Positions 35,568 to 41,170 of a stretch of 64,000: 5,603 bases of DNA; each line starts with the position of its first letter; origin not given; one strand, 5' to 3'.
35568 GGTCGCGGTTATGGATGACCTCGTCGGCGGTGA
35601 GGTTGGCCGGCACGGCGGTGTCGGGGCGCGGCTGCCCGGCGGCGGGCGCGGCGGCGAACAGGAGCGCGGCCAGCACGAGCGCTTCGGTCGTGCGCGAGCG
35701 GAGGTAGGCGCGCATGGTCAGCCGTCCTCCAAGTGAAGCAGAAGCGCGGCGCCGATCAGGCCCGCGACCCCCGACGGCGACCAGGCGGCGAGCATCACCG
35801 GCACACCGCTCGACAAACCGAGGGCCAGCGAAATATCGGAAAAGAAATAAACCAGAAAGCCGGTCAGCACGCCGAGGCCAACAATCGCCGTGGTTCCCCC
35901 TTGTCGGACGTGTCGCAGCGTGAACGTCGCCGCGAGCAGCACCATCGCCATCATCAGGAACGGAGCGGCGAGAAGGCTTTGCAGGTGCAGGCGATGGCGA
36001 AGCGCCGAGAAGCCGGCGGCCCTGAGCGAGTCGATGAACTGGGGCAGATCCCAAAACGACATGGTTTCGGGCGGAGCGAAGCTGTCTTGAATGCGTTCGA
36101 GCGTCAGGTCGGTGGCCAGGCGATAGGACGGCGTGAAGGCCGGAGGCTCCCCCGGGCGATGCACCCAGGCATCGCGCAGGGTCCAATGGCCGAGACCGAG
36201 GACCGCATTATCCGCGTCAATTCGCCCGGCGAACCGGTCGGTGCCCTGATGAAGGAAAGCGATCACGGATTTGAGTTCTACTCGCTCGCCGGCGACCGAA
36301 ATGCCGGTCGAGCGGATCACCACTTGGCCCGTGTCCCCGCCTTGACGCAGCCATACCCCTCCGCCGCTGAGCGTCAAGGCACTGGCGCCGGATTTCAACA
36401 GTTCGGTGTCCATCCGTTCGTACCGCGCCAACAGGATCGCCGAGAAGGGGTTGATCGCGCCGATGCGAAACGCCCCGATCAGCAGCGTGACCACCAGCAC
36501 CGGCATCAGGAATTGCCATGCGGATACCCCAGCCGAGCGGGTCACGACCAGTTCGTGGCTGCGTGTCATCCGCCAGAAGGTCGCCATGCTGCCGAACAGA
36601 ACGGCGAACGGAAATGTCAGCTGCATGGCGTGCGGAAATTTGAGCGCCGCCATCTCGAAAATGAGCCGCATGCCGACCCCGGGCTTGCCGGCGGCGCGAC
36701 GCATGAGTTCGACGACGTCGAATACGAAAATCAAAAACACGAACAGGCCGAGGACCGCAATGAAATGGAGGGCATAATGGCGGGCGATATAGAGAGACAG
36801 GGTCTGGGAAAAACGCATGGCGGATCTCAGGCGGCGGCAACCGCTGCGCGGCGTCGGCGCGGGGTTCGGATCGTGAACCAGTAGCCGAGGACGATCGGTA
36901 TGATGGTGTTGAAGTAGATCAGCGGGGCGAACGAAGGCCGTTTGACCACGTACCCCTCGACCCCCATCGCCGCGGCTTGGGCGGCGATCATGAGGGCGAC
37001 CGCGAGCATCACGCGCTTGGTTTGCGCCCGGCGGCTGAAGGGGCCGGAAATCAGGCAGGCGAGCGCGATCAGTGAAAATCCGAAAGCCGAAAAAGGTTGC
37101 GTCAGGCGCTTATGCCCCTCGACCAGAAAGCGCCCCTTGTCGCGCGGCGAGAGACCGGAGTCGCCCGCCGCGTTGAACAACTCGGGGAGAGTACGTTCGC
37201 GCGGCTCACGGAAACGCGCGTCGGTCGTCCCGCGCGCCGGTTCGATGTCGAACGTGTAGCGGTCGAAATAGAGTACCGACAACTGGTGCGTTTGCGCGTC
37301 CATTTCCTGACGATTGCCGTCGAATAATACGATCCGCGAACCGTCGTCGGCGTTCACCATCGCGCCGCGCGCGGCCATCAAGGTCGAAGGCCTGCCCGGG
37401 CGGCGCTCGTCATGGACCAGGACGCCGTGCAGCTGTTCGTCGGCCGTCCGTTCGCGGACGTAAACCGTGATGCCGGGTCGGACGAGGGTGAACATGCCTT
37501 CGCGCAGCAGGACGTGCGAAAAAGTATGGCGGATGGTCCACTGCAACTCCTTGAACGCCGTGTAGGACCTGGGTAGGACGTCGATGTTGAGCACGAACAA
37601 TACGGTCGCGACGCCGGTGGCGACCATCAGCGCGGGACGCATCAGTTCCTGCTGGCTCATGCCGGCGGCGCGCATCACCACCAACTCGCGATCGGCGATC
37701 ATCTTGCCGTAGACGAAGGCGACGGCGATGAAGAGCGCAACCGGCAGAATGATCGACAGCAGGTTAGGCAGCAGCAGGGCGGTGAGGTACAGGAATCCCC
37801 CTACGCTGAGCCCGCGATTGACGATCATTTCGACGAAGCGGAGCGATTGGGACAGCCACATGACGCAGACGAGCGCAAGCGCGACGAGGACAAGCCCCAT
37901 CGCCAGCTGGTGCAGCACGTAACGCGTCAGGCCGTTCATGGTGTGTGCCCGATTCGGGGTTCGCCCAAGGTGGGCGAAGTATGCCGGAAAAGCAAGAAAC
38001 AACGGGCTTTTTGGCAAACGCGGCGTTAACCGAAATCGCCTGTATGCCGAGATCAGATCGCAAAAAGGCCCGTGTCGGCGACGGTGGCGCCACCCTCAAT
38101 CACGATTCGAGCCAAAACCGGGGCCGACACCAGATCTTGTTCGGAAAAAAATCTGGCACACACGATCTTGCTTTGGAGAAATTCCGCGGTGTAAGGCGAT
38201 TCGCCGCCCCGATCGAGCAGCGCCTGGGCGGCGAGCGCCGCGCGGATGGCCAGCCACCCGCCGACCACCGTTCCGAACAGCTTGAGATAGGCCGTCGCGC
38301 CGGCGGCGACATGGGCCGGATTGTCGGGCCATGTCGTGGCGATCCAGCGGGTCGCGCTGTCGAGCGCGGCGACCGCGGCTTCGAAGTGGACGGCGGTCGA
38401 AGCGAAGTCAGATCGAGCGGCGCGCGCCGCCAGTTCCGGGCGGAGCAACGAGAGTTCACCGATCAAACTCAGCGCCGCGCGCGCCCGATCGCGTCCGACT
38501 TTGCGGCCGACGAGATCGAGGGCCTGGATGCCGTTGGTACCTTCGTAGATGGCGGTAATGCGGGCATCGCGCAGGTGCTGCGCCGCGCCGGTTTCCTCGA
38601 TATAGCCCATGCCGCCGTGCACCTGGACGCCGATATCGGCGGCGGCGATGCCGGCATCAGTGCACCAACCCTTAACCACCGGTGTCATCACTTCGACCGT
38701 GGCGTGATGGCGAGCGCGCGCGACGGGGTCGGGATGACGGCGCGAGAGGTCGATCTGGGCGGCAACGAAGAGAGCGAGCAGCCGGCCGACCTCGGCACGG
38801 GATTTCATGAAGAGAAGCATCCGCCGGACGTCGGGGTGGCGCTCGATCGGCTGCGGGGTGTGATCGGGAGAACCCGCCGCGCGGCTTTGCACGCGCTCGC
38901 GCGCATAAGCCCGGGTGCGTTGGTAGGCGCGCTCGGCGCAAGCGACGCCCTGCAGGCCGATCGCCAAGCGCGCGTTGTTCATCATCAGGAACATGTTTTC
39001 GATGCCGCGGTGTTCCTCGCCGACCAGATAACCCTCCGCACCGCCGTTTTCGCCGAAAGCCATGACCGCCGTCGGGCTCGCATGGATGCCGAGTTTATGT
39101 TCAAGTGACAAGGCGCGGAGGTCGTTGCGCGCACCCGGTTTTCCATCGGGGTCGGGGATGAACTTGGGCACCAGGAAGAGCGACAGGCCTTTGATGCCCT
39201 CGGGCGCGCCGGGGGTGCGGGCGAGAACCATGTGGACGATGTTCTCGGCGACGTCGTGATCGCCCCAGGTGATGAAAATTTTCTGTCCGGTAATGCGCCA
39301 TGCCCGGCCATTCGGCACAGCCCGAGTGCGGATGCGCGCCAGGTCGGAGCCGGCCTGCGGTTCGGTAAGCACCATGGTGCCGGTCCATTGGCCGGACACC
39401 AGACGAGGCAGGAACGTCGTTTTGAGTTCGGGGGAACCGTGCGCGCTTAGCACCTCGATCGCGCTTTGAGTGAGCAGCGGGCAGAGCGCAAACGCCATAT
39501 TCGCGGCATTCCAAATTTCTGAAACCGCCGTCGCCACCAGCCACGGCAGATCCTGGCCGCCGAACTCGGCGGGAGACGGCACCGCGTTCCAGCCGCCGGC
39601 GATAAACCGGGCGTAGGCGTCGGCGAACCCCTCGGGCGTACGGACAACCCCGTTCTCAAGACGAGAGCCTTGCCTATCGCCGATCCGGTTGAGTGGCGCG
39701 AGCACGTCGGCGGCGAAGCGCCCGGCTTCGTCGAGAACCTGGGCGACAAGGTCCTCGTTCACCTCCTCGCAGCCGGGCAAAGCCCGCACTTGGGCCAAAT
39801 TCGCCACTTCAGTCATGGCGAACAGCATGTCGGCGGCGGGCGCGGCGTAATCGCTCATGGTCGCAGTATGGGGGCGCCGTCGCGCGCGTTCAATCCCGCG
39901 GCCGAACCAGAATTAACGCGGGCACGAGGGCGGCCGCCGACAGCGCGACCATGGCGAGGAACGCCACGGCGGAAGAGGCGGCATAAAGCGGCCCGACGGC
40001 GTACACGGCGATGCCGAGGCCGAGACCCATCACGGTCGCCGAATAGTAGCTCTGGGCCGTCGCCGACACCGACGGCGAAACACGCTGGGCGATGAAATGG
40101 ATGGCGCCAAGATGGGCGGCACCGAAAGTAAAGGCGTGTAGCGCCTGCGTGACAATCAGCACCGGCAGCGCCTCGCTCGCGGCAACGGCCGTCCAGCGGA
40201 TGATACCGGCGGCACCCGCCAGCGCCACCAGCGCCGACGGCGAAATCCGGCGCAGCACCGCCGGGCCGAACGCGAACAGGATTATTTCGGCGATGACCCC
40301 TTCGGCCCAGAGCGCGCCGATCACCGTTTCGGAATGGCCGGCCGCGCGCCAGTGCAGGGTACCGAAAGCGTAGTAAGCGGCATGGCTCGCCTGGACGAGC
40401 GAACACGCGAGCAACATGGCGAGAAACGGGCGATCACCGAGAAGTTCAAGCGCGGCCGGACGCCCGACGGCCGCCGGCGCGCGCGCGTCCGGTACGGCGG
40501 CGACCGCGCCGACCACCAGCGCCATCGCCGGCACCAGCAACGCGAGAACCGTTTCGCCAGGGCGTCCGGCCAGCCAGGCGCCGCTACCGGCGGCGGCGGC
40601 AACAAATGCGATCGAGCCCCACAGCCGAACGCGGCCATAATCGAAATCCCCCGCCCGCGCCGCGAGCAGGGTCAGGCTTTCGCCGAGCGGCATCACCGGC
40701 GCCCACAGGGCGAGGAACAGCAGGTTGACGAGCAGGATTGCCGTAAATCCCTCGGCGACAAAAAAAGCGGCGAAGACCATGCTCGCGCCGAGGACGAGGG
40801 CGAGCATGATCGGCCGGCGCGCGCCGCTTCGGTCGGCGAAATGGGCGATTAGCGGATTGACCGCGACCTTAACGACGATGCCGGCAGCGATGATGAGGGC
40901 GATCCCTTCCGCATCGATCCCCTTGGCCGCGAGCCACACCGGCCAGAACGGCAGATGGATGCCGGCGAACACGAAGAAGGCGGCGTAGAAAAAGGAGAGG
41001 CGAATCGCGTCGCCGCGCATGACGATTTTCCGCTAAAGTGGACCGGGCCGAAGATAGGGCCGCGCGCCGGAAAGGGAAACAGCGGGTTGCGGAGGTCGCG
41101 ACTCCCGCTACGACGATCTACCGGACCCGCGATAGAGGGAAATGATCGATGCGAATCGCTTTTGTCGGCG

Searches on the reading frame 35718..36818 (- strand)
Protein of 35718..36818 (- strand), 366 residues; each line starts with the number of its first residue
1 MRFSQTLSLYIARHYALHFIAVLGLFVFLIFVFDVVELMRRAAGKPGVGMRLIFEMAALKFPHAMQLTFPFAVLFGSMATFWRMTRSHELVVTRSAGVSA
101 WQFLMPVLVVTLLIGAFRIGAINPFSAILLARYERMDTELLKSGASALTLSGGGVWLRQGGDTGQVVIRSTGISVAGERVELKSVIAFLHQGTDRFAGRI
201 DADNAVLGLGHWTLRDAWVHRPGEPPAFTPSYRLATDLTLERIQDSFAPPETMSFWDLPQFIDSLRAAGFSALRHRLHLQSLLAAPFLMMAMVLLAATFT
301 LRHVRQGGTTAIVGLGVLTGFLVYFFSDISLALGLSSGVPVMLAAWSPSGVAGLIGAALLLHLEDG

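Call 64: search_protein_families(library=pfam, proteins=[window:35718-36818:-], max_evalue=0.000001)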
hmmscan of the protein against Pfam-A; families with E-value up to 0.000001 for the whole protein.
window:35718-36818:- (366 aa): 1 family
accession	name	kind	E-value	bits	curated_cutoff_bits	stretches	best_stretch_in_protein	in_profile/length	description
PF03739.19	LptF_LptG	-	5.7e-65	220.1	27.9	1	10-361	2-352/353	Lipopolysaccharide export system permease LptF/LptG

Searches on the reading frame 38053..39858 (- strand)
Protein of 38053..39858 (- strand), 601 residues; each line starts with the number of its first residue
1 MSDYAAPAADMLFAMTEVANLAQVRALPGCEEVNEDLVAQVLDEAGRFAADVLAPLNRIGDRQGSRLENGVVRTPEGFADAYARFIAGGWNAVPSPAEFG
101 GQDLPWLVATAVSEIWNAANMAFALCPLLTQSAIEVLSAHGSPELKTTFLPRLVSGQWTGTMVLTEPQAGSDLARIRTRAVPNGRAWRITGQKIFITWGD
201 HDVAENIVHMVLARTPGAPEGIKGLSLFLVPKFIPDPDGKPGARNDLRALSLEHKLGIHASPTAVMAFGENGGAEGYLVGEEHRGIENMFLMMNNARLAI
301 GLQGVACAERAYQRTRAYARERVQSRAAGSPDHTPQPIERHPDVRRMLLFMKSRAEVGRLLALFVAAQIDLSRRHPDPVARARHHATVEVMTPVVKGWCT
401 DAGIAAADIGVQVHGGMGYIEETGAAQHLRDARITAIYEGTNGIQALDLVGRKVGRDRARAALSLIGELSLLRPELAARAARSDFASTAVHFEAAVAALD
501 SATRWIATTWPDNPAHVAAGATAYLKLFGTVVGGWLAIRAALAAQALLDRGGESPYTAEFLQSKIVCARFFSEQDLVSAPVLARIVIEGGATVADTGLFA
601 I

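Call 64: search_protein_families(library=pfam, proteins=[window:38053-39858:-], max_evalue=0.000001)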
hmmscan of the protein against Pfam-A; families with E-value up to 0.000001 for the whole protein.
window:38053-39858:- (601 aa): 4 families
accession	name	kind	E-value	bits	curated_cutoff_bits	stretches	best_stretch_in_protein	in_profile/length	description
PF12806.12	Acyl-CoA_dh_C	-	8.1e-23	81.3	30.3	1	477-595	6-122/124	Acetyl-CoA dehydrogenase C-terminal like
PF00441.29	Acyl-CoA_dh_1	-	3.9e-22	79.5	22.4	1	284-448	2-144/150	Acyl-CoA dehydrogenase, C-terminal domain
PF02770.24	Acyl-CoA_dh_M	-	2.3e-11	44.1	33.3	1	162-268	2-94/97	Acyl-CoA dehydrogenase, middle domain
PF02771.21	Acyl-CoA_dh_N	-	1.3e-09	38.8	22.9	1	41-157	7-113/113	Acyl-CoA dehydrogenase, N-terminal domain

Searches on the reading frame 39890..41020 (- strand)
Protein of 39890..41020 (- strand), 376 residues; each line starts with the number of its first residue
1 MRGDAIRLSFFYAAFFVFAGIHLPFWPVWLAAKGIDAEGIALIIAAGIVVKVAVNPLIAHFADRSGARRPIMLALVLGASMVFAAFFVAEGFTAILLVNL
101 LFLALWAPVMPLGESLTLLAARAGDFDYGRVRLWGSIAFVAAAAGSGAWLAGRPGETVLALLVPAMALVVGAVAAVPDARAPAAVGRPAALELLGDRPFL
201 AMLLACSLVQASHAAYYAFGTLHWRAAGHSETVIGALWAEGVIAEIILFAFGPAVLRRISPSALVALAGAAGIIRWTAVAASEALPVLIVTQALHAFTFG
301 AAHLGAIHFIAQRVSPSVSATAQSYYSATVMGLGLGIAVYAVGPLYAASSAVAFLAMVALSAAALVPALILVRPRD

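Call 64: search_protein_families(library=pfam, proteins=[window:39890-41020:-], max_evalue=0.000001)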
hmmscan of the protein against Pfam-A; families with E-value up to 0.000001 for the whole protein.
window:39890-41020:- (376 aa): 3 families
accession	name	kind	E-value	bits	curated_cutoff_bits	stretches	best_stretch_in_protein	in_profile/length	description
PF12832.13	MFS_1_like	-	6.4e-58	197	25.2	1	6-354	2-371/373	MFS_1 like family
PF01306.25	LacY_symp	-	1.5e-11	44.2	24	1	8-150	12-162/413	LacY proton/sugar symporter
PF03825.22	Nuc_H_symport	-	3.6e-10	39.9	25.9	1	6-353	5-372/400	Nucleoside H+ symporter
